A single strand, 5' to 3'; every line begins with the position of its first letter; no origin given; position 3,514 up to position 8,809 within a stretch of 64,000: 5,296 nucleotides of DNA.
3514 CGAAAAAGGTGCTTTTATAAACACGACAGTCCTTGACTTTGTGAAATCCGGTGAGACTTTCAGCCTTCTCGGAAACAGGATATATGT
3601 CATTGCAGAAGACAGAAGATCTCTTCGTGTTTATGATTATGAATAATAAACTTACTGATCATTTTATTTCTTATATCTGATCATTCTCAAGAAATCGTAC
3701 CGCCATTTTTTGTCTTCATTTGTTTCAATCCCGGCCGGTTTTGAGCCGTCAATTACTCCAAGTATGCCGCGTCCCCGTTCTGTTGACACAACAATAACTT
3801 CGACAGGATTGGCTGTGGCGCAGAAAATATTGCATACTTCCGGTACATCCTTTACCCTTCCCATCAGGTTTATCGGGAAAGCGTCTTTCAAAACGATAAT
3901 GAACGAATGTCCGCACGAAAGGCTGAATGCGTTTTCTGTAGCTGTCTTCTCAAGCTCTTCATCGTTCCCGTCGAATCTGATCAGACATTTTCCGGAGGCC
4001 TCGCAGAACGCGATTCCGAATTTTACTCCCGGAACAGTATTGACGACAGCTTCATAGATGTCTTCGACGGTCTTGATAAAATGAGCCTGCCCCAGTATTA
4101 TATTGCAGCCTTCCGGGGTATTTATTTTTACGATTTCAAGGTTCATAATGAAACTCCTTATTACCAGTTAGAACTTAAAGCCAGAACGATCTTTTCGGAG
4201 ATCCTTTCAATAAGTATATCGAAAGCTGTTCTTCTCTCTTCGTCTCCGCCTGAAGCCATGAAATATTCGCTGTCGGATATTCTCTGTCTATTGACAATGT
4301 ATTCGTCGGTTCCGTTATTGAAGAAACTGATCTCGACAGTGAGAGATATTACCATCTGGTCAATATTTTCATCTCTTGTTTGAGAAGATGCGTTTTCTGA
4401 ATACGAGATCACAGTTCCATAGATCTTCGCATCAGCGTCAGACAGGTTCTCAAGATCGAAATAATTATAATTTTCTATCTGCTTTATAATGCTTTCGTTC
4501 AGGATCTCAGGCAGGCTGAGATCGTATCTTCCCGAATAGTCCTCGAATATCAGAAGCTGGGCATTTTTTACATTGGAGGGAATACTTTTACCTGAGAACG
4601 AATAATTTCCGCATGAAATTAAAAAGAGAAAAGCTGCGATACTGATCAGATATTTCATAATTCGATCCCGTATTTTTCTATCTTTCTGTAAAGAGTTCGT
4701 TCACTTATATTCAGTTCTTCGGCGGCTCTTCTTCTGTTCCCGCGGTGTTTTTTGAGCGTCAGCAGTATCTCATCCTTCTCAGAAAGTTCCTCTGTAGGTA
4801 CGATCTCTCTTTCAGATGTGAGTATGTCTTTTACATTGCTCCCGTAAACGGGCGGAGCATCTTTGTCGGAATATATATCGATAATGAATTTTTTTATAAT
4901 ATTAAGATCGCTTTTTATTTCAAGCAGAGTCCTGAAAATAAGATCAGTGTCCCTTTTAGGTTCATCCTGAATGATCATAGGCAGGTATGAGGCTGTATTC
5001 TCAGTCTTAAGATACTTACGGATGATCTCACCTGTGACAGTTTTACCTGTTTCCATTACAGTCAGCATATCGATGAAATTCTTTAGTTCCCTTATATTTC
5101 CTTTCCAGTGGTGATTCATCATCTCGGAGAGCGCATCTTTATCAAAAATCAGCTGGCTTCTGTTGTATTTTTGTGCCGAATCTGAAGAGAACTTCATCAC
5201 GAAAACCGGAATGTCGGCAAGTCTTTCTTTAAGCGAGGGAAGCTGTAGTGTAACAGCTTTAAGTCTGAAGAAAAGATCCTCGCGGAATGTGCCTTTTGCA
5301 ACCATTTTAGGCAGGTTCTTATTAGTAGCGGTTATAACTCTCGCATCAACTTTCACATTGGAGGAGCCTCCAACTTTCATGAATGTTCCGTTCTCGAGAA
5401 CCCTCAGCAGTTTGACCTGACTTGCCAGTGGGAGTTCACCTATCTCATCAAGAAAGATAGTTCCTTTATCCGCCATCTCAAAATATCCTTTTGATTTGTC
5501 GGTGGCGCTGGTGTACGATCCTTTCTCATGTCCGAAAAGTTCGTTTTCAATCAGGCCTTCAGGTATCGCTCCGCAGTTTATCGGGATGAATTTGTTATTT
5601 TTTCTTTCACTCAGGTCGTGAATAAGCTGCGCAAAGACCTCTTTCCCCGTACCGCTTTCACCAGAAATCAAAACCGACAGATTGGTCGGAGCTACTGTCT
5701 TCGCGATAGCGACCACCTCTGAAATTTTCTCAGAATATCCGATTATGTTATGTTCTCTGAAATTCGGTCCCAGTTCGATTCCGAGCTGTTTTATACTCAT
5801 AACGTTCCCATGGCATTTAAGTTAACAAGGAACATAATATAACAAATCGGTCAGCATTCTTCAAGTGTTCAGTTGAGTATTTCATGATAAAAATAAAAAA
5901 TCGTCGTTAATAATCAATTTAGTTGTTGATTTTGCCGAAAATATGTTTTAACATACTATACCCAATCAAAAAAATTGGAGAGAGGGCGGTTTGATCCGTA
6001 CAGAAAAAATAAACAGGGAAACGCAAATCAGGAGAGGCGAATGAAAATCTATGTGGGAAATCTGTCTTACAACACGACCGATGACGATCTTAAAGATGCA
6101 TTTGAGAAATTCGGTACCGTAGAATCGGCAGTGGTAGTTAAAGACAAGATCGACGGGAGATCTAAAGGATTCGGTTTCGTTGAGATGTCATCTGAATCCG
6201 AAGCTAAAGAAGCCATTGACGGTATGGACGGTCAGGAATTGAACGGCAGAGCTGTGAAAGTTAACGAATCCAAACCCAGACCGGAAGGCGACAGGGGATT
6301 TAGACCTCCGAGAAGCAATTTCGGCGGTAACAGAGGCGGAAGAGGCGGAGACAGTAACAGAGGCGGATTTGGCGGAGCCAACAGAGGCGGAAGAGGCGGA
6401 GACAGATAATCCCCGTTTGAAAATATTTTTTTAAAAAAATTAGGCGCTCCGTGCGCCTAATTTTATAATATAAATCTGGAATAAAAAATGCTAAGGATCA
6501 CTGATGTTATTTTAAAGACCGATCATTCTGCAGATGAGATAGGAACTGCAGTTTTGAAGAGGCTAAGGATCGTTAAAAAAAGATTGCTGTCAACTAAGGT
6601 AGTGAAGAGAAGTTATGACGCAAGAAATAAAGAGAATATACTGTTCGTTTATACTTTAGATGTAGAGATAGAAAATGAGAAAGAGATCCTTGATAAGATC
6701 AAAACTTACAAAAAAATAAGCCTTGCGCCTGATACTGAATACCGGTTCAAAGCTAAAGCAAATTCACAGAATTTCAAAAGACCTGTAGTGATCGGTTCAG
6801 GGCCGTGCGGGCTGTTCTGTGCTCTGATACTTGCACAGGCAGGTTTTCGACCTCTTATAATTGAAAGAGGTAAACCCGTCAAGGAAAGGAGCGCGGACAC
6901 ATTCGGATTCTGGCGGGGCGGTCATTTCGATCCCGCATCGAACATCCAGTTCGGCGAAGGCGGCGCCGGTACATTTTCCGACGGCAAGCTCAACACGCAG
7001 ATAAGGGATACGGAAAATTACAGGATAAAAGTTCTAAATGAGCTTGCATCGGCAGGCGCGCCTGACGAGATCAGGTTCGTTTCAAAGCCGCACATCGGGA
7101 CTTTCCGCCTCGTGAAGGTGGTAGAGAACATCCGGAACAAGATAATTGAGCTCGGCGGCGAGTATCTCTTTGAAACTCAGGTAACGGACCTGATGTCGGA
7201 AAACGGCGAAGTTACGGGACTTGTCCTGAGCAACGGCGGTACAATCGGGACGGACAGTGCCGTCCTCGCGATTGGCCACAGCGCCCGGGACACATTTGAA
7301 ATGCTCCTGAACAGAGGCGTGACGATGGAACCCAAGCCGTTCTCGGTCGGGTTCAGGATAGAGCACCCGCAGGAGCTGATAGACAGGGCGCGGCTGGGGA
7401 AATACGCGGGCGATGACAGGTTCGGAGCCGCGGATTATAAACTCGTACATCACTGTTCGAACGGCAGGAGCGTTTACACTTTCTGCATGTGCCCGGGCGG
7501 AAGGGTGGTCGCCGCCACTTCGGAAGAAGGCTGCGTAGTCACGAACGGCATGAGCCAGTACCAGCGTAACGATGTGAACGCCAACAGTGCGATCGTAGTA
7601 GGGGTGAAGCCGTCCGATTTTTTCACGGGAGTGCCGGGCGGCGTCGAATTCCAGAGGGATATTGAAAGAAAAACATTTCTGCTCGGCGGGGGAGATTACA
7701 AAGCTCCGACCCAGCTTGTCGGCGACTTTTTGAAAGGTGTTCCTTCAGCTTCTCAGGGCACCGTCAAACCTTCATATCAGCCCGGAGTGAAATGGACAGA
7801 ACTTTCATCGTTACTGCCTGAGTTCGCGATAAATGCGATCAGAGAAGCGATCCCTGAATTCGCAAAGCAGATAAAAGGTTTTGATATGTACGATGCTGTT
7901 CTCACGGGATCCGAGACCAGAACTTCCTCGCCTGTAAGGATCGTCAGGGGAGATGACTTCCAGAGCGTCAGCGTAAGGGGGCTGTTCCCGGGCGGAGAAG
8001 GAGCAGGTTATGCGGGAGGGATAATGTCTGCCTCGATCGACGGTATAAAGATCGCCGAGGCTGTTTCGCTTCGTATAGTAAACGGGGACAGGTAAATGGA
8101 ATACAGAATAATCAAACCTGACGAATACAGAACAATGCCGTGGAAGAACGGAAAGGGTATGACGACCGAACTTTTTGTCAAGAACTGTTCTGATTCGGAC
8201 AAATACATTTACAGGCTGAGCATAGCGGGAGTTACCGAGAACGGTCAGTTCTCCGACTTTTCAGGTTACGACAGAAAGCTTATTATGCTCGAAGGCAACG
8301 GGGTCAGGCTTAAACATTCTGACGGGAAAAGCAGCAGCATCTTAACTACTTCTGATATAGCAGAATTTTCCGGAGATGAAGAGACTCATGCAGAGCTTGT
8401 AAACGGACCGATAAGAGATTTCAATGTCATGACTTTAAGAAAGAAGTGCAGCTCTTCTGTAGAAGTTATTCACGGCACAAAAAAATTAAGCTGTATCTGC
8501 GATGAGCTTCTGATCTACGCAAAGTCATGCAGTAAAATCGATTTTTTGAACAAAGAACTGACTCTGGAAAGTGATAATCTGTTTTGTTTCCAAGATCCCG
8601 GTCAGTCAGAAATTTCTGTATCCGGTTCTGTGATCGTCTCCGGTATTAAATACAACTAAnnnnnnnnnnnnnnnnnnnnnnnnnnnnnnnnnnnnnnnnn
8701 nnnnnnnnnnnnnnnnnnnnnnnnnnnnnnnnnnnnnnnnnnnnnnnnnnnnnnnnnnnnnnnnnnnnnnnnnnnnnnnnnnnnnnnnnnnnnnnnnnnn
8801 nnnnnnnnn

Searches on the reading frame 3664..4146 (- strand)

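Call 69: search_protein_families(library=pfam, proteins=[window:3664-4146:-], max_evalue=0.01)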
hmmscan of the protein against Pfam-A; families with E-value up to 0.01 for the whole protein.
window:3664-4146:- (160 aa): 1 family
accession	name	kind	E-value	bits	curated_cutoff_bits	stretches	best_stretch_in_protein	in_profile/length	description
PF04008.19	Adenosine_kin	-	2.1e-75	252.1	25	1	6-159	1-154/154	Adenosine specific kinase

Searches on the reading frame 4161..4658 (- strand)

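Call 69: search_protein_families(library=pfam, proteins=[window:4161-4658:-], max_evalue=0.01)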
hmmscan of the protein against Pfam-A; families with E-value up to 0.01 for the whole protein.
window:4161-4658:- (165 aa): 1 family
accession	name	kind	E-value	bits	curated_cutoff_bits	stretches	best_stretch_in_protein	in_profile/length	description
PF04390.17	LptE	-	0.00016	22.8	23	1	47-161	14-118/118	Lipopolysaccharide-assembly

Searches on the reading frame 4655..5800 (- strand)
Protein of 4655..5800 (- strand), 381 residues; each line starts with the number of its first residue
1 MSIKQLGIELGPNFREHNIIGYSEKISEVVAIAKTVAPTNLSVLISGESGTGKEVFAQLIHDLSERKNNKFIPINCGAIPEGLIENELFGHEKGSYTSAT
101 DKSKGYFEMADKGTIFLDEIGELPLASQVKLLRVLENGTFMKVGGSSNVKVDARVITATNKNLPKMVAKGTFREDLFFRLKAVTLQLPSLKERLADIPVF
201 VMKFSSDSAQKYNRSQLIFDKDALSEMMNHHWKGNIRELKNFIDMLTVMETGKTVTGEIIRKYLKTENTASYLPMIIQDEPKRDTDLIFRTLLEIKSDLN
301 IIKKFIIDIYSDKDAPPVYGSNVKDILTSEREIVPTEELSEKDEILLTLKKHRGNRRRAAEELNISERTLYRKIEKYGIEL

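Call 8: search_protein_families(library=pfam, proteins=[window:4655-5800:-], max_evalue=0.001)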
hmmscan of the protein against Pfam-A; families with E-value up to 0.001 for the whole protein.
window:4655-5800:- (381 aa): 8 families
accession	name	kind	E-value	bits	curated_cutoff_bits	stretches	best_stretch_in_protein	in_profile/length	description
PF00158.32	Sigma54_activat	-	2e-68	229.8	20.2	1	19-185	1-167/168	Sigma-54 interaction domain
PF14532.12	Sigma54_activ_2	-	3.3e-20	73.2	25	1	20-190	1-138/138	Sigma-54 interaction domain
PF25601.1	AAA_lid_14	-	3.3e-16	59.3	27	1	191-269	1-79/87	AAA+ ATPase lid domain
PF02954.25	HTH_8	-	3.6e-12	46.3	22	1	340-377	5-42/42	Bacterial regulatory protein, Fis family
PF07728.20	AAA_5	-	6.9e-07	29.8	22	1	43-162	2-124/139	AAA domain (dynein-related subfamily)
PF07724.20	AAA_2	-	1.6e-05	25.4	27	1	42-159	5-122/166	AAA domain (Cdc48 subfamily)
PF00004.35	AAA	-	0.00071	20.5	21.2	0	43-167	1-114/131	ATPase family associated with various cellular activities (AAA)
PF13518.12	HTH_28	-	0.00072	20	25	0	345-377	5-36/52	Helix-turn-helix domain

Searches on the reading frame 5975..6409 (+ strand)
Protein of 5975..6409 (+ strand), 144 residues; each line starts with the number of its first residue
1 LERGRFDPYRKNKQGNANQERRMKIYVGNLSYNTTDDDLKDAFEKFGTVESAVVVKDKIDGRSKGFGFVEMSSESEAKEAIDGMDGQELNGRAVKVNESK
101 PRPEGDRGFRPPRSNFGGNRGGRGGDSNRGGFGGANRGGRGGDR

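Call 69: search_protein_families(library=pfam, proteins=[window:5975-6409:+], max_evalue=0.01)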
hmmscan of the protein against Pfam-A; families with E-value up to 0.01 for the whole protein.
window:5975-6409:+ (144 aa): 2 families
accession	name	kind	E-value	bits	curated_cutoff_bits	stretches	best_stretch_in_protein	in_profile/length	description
PF00076.28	RRM_1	-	1.1e-25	89.8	20.7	1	25-95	1-70/70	RNA recognition motif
PF13893.12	RRM_5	-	0.0082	16.3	27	1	36-100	41-100/125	RNA recognition motif. (a.k.a. RRM, RBD, or RNP domain)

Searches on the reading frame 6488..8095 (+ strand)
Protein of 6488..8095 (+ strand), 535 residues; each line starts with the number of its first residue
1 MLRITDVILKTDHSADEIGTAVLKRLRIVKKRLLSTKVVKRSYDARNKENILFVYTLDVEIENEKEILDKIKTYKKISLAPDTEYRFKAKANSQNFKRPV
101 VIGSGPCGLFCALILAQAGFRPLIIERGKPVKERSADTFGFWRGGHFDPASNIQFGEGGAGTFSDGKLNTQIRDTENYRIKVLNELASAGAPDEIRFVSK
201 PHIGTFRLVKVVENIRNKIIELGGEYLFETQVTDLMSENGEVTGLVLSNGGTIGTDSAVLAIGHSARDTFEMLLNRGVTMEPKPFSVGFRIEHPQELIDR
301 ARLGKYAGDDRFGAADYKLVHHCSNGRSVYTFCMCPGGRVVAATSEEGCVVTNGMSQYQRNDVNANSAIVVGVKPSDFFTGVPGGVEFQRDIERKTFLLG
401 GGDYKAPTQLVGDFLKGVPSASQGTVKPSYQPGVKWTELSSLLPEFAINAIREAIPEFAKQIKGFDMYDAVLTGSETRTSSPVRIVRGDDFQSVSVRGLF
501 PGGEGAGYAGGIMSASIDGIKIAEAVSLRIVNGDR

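Call 8: search_protein_families(library=pfam, proteins=[window:6488-8095:+], max_evalue=0.001)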
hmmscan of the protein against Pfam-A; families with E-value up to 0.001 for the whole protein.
window:6488-8095:+ (535 aa): 9 families
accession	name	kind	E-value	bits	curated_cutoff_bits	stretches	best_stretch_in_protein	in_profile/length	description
PF21688.3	FAD-depend_C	-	4.4e-77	259.2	27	1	284-479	1-197/197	FAD-dependent protein, C-terminal domain-like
PF01266.30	DAO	-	3e-12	47.2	27.9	2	100-152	3-57/353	FAD dependent oxidoreductase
PF07992.20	Pyr_redox_2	-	7.8e-09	35.8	26.1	1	100-268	4-113/291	Pyridine nucleotide-disulphide oxidoreductase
PF00890.30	FAD_binding_2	-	9.2e-07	28.8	20.4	0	100-133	3-36/414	FAD binding domain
PF03486.20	HI0933_like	-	3.7e-06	27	50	0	100-131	4-35/244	HI0933-like protein Rossmann domain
PF13738.12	Pyr_redox_3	-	4.7e-06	26.5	30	1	100-131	1-33/305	Pyridine nucleotide-disulphide oxidoreductase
PF01494.25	FAD_binding_3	-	0.00019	21.2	22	1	100-128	5-33/349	FAD binding domain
PF13450.12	NAD_binding_8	-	0.00023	21.8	21.9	1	101-128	1-28/68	NAD(P)-binding Rossmann-like domain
PF01134.28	GIDA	-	0.00055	19.5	22.1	0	226-264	112-150/391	Glucose inhibited division protein A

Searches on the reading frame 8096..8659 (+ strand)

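Call 8: search_protein_families(library=pfam, proteins=[window:8096-8659:+], max_evalue=0.001)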
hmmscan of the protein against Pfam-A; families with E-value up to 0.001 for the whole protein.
window:8096-8659:+ (187 aa): 1 family
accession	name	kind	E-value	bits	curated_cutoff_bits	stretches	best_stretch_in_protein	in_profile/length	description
PF05962.17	HutD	-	3.6e-42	145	25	1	10-177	3-175/181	HutD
